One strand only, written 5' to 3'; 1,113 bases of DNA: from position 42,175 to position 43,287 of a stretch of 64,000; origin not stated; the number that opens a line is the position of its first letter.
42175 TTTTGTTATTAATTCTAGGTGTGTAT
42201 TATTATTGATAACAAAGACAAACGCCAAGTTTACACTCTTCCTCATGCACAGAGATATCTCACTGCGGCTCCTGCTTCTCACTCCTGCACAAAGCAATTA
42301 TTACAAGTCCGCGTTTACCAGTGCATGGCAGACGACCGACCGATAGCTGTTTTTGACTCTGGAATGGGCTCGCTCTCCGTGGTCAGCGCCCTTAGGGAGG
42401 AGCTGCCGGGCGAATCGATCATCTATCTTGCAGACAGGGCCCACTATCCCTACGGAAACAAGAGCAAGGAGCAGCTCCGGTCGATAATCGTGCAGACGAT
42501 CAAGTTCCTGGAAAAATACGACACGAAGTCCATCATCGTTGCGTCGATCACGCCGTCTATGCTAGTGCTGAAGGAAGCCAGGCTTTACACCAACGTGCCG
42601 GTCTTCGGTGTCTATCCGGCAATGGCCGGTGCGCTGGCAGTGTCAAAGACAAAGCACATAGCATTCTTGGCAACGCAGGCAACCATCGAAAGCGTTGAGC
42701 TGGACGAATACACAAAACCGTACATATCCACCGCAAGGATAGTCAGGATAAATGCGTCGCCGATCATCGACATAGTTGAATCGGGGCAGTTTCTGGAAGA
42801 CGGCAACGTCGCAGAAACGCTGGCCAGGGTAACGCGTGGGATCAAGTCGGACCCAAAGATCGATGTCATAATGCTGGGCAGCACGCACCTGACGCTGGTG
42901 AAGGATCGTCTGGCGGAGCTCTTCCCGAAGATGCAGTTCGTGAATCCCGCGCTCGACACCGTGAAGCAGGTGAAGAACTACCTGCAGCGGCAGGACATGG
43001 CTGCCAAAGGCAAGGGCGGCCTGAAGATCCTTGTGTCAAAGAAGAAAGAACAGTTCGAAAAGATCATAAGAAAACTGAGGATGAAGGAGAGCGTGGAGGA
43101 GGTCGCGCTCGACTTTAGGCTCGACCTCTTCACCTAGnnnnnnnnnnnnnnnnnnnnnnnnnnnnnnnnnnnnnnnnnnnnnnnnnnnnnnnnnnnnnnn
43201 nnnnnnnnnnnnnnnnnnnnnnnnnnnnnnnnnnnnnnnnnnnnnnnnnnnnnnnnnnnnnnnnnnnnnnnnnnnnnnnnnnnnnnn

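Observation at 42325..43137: Glutamate-racemase homolog with both catalytic cysteines replaced by serine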

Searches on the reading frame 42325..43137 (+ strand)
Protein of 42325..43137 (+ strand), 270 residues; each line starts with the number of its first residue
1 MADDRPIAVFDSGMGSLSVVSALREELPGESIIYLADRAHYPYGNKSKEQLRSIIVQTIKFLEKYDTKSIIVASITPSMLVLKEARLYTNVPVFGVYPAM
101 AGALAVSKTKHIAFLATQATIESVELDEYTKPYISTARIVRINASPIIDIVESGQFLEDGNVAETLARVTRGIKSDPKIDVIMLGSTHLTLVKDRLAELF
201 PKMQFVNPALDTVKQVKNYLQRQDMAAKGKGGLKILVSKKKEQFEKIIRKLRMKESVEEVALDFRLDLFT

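Call 4: search_protein_families(library=pfam, proteins=[window:42325-43137:+], max_evalue=1)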
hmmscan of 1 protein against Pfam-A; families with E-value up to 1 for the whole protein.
window:42325-43137:+ (270 aa): 2 families
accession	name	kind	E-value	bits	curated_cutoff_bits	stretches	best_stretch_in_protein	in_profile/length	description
PF01177.27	Asp_Glu_race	-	1.3e-13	51.7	31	1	19-210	16-205/211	Asp/Glu/Hydantoin racemase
PF02630.20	SCO1-SenC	-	0.073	13.5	22.8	1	198-256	57-115/134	SCO1/SenC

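Call 5: search_protein_families(library=ncbifam, proteins=[window:42325-43137:+], max_evalue=1)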
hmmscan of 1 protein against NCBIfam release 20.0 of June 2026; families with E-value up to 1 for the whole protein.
window:42325-43137:+ (270 aa): 6 families
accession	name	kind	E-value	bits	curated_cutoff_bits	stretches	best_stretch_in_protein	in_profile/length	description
TIGR00067.1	glut_race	equivalog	2.2e-43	148.5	146.65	1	7-251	1-248/251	glutamate racemase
NF002035.0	PRK00865.1-3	equivalog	1.1e-37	130.1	328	1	3-262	2-265/267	glutamate racemase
NF002034.1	PRK00865.1-1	equivalog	1.1e-25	90.3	408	1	8-203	2-198/260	glutamate racemase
TIGR00035.1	asp_race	subfamily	5.4e-05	22.9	93.1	1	37-193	48-203/236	amino acid racemase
NF002202.0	PRK01066.1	equivalog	0.031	13.5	251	1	50-115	160-222/241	hydroxymethylbilane synthase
NF008465.0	PRK11354.1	subfamily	0.042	13.9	92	1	63-89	4-30/73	FtsZ inhibitor protein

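Call 6: search_solved_structures(query=window:42325-43137:+, max_evalue=0.01, show_alignments=3)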
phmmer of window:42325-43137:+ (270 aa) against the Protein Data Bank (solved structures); distinct sequences matched with E-value up to 0.01: 23.
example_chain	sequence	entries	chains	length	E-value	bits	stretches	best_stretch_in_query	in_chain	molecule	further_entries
2gzm_A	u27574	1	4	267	8.2e-29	104.3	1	5-230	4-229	Glutamate racemase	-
3out_A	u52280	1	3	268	4.9e-25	91.9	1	1-220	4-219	Glutamate racemase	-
2jfu_A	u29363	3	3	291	1.8e-24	90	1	2-226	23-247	GLUTAMATE RACEMASE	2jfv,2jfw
1zuw_A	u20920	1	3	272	3.2e-24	89.2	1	4-226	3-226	glutamate racemase 1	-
5w16_A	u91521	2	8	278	4.5e-24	88.7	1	5-262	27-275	Glutamate racemase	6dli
2dwu_A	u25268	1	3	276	4.6e-23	85.4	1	7-228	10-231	Glutamate racemase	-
3hfr_A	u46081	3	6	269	1.4e-21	80.6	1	6-220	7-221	Glutamate racemase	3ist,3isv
2vvt_A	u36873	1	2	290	1.8e-21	80.2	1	2-226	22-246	GLUTAMATE RACEMASE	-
2jfo_A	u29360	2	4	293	1.8e-21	80.2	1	2-226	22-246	GLUTAMATE RACEMASE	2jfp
2oho_A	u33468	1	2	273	2.1e-21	80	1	1-224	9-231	Glutamate Racemase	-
2ohg_A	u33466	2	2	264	4.8e-21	78.8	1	3-224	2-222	Glutamate racemase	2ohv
1b73_A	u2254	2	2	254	2.7e-20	76.4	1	7-209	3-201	GLUTAMATE RACEMASE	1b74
2jfn_A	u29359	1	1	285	8.2e-20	74.8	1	5-203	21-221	GLUTAMATE RACEMASE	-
2jfq_A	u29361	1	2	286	1.5e-19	74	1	4-220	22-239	GLUTAMATE RACEMASE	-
3uhf_A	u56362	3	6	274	7.4e-19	71.6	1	6-207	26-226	Glutamate racemase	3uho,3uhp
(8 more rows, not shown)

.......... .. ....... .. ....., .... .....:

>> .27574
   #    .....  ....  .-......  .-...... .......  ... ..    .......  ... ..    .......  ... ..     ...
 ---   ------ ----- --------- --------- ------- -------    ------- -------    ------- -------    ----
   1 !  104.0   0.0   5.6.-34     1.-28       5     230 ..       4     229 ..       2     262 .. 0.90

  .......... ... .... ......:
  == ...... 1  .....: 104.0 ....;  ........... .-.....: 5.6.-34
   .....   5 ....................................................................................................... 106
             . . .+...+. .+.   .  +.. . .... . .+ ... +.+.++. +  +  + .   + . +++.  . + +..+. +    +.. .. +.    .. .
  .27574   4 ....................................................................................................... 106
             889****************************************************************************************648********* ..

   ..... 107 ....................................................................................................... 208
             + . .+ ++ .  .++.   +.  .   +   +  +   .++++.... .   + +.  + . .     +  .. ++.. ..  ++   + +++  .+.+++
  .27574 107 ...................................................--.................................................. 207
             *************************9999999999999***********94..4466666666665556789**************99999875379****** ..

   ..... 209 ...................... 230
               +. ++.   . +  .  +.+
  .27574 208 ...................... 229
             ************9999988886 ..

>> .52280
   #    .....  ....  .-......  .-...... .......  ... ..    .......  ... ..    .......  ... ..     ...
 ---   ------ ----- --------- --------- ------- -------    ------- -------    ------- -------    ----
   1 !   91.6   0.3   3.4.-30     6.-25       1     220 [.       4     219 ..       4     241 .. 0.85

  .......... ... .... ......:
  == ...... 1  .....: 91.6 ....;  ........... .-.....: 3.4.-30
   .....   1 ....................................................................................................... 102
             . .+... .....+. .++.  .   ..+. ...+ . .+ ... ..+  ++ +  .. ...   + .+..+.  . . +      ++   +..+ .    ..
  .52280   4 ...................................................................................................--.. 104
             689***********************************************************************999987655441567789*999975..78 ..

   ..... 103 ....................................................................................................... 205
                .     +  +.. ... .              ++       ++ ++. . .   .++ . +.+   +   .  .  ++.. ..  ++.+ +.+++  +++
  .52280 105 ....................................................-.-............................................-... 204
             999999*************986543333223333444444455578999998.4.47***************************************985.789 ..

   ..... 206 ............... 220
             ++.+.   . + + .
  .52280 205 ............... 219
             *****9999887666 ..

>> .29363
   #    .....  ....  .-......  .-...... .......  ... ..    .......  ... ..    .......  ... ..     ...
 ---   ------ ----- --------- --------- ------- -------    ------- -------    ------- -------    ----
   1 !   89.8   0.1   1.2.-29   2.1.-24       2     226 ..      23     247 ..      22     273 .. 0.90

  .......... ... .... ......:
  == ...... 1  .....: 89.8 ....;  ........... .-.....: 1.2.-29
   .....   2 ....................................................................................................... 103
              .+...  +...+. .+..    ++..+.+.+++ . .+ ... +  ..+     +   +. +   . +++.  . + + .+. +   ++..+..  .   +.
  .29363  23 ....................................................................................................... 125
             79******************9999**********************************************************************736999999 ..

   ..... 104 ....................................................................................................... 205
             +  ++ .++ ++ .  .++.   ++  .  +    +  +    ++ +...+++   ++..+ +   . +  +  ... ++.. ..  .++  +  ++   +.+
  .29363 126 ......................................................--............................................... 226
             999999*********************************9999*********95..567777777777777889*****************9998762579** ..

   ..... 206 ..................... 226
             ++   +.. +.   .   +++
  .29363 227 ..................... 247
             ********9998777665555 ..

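Call 7: find_homologous_proteins(query=window:42325-43134:+, max_evalue=0.00001)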
Query window:42325-43134:+ (270 aa): 131 proteins with E <= 0.00001 among 1732 candidates; the best 120 are listed.
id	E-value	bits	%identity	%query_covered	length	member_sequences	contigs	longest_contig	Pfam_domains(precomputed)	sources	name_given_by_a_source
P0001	1.3e-166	570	100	100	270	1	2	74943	PF01177.28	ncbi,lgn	-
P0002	1.9e-123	429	73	99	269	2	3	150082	PF01177.28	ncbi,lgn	-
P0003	2.3e-123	429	71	100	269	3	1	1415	PF01177.28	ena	-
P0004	3.2e-123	428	73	100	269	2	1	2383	PF01177.28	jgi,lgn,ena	-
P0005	6.1e-123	427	72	100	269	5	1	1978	PF01177.28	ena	-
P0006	1.4e-122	426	71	100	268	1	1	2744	PF01177.28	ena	-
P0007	2.2e-122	425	73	99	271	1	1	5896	PF01177.28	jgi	-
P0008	4.3e-122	424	71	100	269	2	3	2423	PF01177.28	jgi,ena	-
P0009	6.9e-122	424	72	100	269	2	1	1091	PF01177.28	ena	-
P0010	9.9e-121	420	71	100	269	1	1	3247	PF01177.28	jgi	jgi:glutamate racemase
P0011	1.3e-120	420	71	100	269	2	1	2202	PF01177.28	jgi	-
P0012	2.0e-120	419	72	99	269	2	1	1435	PF01177.28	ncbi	-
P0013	3.2e-120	418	71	100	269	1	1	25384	PF01177.28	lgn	-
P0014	3.7e-120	418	70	100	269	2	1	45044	PF01177.28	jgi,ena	-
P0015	3.7e-120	418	70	100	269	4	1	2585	PF01177.28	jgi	-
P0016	7.5e-120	417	69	100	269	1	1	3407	PF01177.28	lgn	-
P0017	1.1e-119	417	69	100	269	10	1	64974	PF01177.28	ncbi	-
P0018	1.3e-119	416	69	100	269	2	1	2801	PF01177.28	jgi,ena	-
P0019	1.9e-119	416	71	99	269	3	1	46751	PF01177.28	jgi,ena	-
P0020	2.2e-119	416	70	100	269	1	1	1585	PF01177.28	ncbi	-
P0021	1.5e-117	410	70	100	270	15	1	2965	PF01177.28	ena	-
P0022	4.4e-114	398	66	100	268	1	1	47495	PF01177.28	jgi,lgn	jgi:glutamate racemase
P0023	1.9e-112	393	71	97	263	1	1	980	PF01177.28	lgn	-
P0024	9.9e-111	387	69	99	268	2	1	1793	PF01177.28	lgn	-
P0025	1.2e-110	387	66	100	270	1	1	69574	PF01177.28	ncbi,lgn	ncbi:MAG: glutamate racemase [Nitrososphaerales archaeon]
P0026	2.9e-110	386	76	87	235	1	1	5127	PF01177.28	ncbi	ncbi:MAG: glutamate racemase, partial [Nitrososphaerales archaeon]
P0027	4.4e-108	379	63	99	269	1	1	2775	PF01177.28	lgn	-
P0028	9.7e-105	368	62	99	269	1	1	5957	PF01177.28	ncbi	-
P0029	3.2e-104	366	62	99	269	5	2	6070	PF01177.28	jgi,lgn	-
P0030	4.7e-103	362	61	99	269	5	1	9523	PF01177.28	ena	-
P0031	1.3e-102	361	62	99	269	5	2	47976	PF01177.28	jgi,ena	-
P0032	2.2e-101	357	60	99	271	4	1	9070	PF01177.28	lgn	-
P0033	2.2e-101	357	60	99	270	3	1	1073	PF01177.28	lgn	-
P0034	6.0e-101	355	60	99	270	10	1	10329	PF01177.28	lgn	-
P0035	8.2e-101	355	62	99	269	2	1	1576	PF01177.28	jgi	-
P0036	9.9e-100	351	59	99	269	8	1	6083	PF01177.28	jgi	-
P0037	1.2e-94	335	57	99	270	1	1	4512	PF01177.28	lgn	-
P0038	1.6e-94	334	57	99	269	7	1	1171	PF01177.28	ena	-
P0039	3.2e-59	219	45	96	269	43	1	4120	PF01177.28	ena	-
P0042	6.1e-58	214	43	97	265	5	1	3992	PF01177.28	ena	-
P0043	3.7e-57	212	45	97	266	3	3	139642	PF01177.28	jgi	jgi:glutamate racemase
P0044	8.8e-55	204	42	96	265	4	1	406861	PF01177.28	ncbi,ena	-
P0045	2.9e-54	202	43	96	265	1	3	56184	PF01177.28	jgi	jgi:glutamate racemase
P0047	5.0e-54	202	42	96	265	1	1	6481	PF01177.28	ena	-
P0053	6.1e-53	198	41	96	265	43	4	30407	PF01177.28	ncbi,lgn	-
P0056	9.4e-53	197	41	96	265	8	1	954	PF01177.28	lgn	-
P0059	8.6e-52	194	42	96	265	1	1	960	PF01177.28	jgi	jgi:glutamate racemase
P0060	8.8e-52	194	40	96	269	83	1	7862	PF01177.28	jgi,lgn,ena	-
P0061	1.4e-51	194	39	96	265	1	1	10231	PF01177.28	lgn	-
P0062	5.6e-51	192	40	96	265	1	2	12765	PF01177.28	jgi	jgi:glutamate racemase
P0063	8.5e-51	191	40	97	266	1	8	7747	PF01177.28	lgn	-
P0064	1.1e-50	191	42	95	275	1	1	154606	PF01177.28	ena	-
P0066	1.5e-50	190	41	96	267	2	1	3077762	PF01177.28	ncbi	ncbi:glutamate racemase [Candidatus Nitrosocosmicus sp. T]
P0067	1.6e-50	190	42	95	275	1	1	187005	PF01177.28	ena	-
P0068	1.6e-50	190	41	96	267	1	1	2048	PF01177.28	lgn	-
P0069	2.1e-50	190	41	95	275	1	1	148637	PF01177.28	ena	-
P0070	3.6e-50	189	40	96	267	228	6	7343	PF01177.28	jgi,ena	-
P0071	5.4e-50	188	40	96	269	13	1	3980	PF01177.28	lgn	-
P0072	3.0e-49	186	40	96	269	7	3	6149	PF01177.28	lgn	-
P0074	7.5e-49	185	40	96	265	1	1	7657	PF01177.28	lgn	-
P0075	1.6e-48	184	40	96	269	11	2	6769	PF01177.28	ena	-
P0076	2.0e-48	183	40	96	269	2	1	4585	PF01177.28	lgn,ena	-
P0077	2.1e-48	183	40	96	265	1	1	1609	PF01177.28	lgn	-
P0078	3.0e-48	183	40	96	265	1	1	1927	PF01177.28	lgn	-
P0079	3.5e-48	182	40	96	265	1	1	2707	PF01177.28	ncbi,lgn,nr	ncbi:MAG TPA: glutamate racemase [Candidatus Nitrosocosmicus sp.]|nr:glutamate racemase [Candidatus 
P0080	4.8e-48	182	39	96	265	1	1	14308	PF01177.28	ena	-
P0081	5.2e-48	182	39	96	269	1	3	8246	PF01177.28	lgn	-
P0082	1.0e-47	181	40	96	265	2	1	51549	PF01177.28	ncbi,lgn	-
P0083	1.2e-47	181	39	96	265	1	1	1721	PF01177.28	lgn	-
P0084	4.2e-47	179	40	96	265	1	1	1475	PF01177.28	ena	-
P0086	2.5e-46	176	38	96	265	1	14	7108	PF01177.28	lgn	-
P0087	2.8e-46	176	39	96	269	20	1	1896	PF01177.28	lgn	-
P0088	6.8e-46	175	39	96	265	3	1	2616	PF01177.28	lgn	-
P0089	1.2e-37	148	37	91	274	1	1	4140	PF01177.28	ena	-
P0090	3.3e-36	143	37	94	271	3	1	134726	PF01177.28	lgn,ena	-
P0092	4.0e-31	127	36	80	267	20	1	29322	PF01177.28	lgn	-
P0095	6.8e-28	116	33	93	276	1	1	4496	PF01177.28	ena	-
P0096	1.2e-27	115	35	91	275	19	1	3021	PF01177.28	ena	-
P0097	3.0e-27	114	35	91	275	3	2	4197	PF01177.28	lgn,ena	-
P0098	4.1e-27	114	33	94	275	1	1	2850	PF01177.28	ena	-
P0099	7.1e-27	113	34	91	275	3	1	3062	PF01177.28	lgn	-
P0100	8.3e-27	113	34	91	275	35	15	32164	PF01177.28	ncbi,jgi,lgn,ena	jgi:glutamate racemase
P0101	9.4e-27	112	35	90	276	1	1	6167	PF01177.28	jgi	jgi:glutamate racemase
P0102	1.7e-26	111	30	93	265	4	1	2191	PF01177.28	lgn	-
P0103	4.3e-26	110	36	81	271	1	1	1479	PF01177.28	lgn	-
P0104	5.1e-26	110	33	90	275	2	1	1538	PF01177.28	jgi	-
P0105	1.1e-25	109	38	79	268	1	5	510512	PF01177.28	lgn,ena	-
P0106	1.2e-25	109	27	96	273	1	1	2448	PF01177.28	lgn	-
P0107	1.3e-24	105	32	89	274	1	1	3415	PF01177.28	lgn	-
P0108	2.0e-24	105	35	69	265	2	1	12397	PF01177.28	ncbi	-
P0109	2.2e-24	105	32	92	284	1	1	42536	PF01177.28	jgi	jgi:glutamate racemase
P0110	6.9e-24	103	32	89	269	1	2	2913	PF01177.28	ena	-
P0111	8.1e-24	103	31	89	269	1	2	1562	PF01177.28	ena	-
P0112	1.6e-23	102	29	91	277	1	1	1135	PF01177.28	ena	-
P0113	1.1e-22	99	28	88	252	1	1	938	PF01177.28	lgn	-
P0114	1.3e-22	99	32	79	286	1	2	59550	PF01177.28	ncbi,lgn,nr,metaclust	ncbi:glutamate racemase [PVC group bacterium (ex Bugula neritina AB1)]|nr:glutamate racemase [PVC gr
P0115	1.4e-22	99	36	72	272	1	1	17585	PF01177.28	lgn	-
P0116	3.2e-21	94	36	73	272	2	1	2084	PF01177.28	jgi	jgi:glutamate racemase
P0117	4.1e-21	94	29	90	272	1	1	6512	PF01177.28,PF07302.17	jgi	jgi:glutamate racemase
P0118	7.9e-21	93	27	93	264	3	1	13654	PF01177.28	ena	-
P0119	6.9e-20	90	31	95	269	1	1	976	PF01177.28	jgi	jgi:glutamate racemase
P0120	1.2e-19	89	31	96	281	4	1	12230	PF01177.28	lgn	-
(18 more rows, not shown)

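Call 15: find_related_loci(query=window:42325-43134:+, collection=genome_contigs, flank=8000)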
Query window:42325-43134:+ (270 aa) in genome_contigs; peptide patterns used: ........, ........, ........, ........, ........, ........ (x = any residue, [..] = any of these).
149 stretches matched a pattern, but none encodes a relative of the query by tblastn (E <= 1e-3).
